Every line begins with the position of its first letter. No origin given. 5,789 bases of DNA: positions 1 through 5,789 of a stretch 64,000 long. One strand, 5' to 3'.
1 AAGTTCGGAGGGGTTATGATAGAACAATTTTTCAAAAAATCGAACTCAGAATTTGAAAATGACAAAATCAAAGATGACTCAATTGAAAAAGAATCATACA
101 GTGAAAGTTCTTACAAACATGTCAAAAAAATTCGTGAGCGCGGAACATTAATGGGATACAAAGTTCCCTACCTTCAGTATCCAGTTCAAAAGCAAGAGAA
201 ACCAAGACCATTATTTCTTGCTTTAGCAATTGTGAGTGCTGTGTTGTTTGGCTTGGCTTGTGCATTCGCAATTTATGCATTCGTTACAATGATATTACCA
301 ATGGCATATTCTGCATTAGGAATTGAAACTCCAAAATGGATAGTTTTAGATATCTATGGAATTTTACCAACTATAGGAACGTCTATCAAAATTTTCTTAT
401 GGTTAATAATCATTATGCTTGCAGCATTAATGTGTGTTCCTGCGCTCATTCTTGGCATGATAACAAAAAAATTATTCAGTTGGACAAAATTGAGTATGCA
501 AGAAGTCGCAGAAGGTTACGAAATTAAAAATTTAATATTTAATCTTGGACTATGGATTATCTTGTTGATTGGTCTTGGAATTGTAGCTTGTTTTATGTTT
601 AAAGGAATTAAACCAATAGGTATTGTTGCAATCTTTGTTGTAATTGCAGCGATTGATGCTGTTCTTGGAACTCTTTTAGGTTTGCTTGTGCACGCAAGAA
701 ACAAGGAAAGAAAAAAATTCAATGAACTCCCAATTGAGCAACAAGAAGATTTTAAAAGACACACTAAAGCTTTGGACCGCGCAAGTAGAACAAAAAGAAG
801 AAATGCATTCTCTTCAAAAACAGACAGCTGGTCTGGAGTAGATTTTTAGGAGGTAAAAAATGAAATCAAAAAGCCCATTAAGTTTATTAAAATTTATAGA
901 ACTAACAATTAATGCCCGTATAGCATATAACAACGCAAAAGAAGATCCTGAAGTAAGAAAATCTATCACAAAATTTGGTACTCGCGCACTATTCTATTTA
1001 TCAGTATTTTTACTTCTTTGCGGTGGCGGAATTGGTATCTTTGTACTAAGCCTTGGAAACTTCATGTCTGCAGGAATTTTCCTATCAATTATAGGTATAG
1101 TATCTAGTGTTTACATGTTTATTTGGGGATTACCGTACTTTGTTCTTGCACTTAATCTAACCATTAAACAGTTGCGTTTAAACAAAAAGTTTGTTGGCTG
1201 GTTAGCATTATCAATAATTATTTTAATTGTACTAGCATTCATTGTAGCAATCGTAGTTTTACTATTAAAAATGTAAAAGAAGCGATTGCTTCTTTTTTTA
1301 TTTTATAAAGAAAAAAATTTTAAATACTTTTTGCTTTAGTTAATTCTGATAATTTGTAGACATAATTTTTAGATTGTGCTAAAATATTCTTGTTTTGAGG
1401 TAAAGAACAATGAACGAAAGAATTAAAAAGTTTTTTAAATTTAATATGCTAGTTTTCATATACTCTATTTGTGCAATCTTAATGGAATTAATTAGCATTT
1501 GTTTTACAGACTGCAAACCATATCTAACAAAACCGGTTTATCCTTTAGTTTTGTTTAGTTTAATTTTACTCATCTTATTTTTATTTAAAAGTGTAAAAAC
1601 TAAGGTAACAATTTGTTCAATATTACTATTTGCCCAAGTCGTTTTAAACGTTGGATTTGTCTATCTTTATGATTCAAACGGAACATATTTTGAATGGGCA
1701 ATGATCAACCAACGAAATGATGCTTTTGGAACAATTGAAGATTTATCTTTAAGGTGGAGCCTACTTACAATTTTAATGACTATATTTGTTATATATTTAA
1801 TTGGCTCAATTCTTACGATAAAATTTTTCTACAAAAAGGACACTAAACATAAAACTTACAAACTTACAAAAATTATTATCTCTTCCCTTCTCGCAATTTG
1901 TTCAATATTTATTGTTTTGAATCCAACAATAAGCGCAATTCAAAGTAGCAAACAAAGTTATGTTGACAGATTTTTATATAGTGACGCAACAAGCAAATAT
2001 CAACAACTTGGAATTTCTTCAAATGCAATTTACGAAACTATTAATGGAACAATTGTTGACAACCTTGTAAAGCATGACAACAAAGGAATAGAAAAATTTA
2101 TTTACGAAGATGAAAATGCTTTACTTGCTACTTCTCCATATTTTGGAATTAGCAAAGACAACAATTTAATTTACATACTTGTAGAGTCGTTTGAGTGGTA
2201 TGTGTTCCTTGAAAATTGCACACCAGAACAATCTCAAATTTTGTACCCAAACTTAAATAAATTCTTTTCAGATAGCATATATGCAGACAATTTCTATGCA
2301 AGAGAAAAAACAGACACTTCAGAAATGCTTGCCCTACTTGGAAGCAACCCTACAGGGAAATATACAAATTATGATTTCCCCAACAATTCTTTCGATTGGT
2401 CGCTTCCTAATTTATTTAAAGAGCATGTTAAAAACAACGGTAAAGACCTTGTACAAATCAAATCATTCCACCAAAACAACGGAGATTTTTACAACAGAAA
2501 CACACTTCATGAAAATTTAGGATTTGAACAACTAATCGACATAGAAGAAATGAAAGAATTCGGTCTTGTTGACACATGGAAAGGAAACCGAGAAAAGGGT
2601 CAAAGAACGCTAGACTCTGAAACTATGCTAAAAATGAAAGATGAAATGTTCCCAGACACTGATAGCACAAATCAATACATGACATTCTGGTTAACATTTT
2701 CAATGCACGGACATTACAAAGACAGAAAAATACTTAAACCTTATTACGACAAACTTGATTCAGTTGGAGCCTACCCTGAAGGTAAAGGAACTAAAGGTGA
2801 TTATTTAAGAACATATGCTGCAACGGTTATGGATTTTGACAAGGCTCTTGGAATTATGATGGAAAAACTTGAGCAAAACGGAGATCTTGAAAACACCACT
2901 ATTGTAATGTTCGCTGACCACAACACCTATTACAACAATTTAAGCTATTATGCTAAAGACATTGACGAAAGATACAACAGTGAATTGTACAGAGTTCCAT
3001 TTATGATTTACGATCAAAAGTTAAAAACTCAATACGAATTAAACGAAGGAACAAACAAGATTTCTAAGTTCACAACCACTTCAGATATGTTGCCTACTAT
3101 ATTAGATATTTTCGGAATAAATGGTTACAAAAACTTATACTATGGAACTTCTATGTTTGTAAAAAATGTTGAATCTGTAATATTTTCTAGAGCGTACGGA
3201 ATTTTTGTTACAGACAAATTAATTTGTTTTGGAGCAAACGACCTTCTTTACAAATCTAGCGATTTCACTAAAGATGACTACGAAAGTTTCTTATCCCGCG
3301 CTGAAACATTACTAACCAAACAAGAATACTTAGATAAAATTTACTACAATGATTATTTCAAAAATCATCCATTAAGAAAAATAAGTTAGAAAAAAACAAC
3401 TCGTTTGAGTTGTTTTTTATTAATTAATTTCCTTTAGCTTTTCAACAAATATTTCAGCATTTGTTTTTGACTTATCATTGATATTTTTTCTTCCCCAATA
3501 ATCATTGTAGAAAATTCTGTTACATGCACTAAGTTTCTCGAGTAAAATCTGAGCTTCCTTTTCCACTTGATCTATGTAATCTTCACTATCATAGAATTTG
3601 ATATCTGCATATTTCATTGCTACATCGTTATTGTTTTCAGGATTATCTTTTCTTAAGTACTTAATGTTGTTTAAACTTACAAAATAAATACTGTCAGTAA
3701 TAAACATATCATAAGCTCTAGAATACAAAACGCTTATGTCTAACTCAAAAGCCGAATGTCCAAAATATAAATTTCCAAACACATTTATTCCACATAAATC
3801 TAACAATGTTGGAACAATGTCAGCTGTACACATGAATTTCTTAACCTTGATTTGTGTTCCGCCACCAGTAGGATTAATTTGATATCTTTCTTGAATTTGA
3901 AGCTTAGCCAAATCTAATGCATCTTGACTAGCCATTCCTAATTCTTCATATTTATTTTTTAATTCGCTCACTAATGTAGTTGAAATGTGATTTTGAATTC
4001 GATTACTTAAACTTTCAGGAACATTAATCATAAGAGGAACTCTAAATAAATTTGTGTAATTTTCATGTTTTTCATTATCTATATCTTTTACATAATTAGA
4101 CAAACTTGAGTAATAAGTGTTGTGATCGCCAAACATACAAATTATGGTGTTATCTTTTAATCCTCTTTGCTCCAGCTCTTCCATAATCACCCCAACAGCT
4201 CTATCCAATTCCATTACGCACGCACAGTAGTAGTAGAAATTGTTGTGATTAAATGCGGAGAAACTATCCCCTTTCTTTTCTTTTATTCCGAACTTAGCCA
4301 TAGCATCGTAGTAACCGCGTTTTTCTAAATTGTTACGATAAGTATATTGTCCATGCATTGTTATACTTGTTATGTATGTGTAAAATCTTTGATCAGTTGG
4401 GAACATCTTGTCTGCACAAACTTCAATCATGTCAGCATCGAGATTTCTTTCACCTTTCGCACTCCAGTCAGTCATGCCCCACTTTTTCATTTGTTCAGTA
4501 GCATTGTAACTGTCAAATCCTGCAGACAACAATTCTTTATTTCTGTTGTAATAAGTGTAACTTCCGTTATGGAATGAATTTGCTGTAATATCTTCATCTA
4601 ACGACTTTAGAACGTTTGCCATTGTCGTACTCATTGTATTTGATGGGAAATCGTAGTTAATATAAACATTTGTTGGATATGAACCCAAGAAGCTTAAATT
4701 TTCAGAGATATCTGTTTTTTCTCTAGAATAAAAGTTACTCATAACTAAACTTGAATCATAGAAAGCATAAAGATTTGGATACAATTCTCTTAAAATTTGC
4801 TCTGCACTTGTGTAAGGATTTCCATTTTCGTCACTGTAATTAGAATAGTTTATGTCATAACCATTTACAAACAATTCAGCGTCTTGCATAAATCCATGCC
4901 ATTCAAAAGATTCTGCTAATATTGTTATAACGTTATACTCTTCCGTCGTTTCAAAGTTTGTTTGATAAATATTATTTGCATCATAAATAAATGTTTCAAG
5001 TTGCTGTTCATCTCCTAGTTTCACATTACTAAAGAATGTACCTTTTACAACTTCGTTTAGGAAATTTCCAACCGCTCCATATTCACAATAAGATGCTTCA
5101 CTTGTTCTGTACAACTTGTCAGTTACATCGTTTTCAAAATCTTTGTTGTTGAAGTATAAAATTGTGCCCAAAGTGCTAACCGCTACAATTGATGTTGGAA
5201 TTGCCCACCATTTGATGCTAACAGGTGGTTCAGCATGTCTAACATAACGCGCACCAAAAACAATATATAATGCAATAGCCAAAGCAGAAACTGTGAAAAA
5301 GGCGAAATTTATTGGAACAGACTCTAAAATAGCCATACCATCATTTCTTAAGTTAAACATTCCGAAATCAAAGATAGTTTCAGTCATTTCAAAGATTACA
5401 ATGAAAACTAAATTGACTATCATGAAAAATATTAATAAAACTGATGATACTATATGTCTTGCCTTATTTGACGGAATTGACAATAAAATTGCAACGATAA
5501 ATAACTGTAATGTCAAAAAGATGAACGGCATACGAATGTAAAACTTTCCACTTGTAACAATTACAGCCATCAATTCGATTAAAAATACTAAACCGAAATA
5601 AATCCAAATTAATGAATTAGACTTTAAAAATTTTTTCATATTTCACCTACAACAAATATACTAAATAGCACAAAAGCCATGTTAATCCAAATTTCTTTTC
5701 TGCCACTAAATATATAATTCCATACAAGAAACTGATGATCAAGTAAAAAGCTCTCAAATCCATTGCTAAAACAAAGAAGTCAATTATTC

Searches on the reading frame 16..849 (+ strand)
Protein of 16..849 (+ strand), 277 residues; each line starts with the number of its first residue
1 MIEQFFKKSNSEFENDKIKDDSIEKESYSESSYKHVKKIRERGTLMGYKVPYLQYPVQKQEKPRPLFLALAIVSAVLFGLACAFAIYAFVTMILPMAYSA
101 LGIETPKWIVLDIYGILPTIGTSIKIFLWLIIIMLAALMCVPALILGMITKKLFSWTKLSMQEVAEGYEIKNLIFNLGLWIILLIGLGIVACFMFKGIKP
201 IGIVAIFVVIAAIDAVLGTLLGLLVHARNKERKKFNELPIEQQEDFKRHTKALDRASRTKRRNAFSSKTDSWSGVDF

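Call 49: search_protein_families(library=pfam, proteins=[window:16-849:+], max_evalue=0.0001)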
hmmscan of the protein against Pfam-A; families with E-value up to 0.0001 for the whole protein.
window:16-849:+ (277 aa): 0 families

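Call 73: find_encoding_contigs(protein=window:16-849:+, flank=10000, max_places=2)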
Protein window:16-849:+ (277 aa): 12 contigs read that carry it; 2 places shown.
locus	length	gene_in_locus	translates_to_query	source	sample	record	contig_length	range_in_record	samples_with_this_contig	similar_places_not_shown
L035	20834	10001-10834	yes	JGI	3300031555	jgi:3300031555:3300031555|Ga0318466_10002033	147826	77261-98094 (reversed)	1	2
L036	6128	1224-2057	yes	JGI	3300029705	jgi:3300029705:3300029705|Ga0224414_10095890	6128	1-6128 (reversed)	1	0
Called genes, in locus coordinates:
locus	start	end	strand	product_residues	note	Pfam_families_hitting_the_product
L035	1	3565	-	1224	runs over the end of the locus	PF04563:RNA_pol_Rpb2_1, PF04561:RNA_pol_Rpb2_2, PF04565:RNA_pol_Rpb2_3, PF10385:RNA_pol_Rpb2_45, PF00562:RNA_pol_Rpb2_6, PF04560:RNA_pol_Rpb2_7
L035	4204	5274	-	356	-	PF03193:RsgA_GTPase (faint), PF13167:GTP-bdg_N, PF16360:GTP-bdg_M, PF01926:MMR_HSR1, PF02421:FeoB_N (weak)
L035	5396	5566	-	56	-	-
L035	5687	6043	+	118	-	-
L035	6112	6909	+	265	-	PF00753:Lactamase_B, PF23023:Anti-Pycsar_Apyc1, PF12706:Lactamase_B_2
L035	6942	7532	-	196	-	PF00210:Ferritin, PF02915:Rubrerythrin, PF21349:RUBY_RBDX (faint)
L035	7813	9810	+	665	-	PF09334:tRNA-synt_1g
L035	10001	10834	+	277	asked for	-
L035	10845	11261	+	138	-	-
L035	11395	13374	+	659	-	PF00884:Sulfatase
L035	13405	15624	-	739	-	PF00884:Sulfatase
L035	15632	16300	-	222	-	-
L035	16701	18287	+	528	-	PF00133:tRNA-synt_1, PF01406:tRNA-synt_1e (faint), PF09334:tRNA-synt_1g, PF01921:tRNA-synt_1f (weak), PF19303:Anticodon_3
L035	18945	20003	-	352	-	-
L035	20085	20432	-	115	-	PF02452:PemK_toxin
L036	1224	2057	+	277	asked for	-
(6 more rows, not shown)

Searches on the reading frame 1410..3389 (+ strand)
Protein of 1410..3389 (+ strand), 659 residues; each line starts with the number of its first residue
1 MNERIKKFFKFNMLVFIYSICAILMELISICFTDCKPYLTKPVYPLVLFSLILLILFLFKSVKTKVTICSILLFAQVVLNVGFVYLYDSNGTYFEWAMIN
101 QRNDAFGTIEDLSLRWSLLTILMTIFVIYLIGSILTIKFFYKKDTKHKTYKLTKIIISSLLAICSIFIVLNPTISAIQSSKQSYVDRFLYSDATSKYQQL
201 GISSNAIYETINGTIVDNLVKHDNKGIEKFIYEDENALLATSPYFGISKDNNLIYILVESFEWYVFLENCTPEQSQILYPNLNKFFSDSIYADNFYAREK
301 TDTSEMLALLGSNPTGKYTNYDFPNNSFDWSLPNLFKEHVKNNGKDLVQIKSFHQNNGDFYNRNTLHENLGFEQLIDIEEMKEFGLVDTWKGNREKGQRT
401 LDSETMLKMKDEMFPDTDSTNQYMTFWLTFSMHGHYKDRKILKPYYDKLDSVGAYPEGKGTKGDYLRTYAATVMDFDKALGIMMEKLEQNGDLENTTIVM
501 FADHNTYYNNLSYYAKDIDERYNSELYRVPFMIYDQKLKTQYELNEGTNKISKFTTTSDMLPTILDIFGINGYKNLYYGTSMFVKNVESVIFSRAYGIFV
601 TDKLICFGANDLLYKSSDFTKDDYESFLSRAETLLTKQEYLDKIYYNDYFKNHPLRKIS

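Call 49: search_protein_families(library=pfam, proteins=[window:1410-3389:+], max_evalue=0.0001)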
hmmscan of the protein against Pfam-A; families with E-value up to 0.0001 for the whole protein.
window:1410-3389:+ (659 aa): 1 family
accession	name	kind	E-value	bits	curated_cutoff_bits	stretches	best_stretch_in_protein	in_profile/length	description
PF00884.28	Sulfatase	-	3e-22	79.8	25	1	252-570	2-301/301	Sulfatase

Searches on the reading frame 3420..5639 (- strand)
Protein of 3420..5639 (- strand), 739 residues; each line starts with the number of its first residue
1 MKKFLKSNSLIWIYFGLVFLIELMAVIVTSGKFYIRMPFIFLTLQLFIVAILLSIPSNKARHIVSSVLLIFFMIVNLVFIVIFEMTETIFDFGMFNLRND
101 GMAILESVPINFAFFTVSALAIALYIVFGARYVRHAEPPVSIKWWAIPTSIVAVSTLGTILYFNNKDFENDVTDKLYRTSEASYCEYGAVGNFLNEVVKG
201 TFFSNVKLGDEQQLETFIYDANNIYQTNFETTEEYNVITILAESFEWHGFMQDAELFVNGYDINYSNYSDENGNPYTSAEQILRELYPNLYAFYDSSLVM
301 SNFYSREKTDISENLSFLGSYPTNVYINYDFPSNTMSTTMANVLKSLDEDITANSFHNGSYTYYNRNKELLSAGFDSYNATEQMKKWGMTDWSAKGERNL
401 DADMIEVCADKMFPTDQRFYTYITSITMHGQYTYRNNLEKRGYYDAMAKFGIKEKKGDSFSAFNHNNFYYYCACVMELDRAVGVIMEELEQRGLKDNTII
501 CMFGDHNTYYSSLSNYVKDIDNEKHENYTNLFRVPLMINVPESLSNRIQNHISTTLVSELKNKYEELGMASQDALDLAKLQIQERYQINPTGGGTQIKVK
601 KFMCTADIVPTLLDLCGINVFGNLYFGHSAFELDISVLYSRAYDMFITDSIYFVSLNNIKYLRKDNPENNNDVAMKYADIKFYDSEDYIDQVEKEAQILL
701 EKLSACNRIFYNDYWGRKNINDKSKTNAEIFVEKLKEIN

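Call 7: search_protein_families(library=pfam, proteins=[window:3420-5639:-])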
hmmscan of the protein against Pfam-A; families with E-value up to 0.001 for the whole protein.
window:3420-5639:- (739 aa): 1 family
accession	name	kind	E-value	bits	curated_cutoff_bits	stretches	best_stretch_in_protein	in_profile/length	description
PF00884.28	Sulfatase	-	5.3e-20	72.4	25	1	236-552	2-286/301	Sulfatase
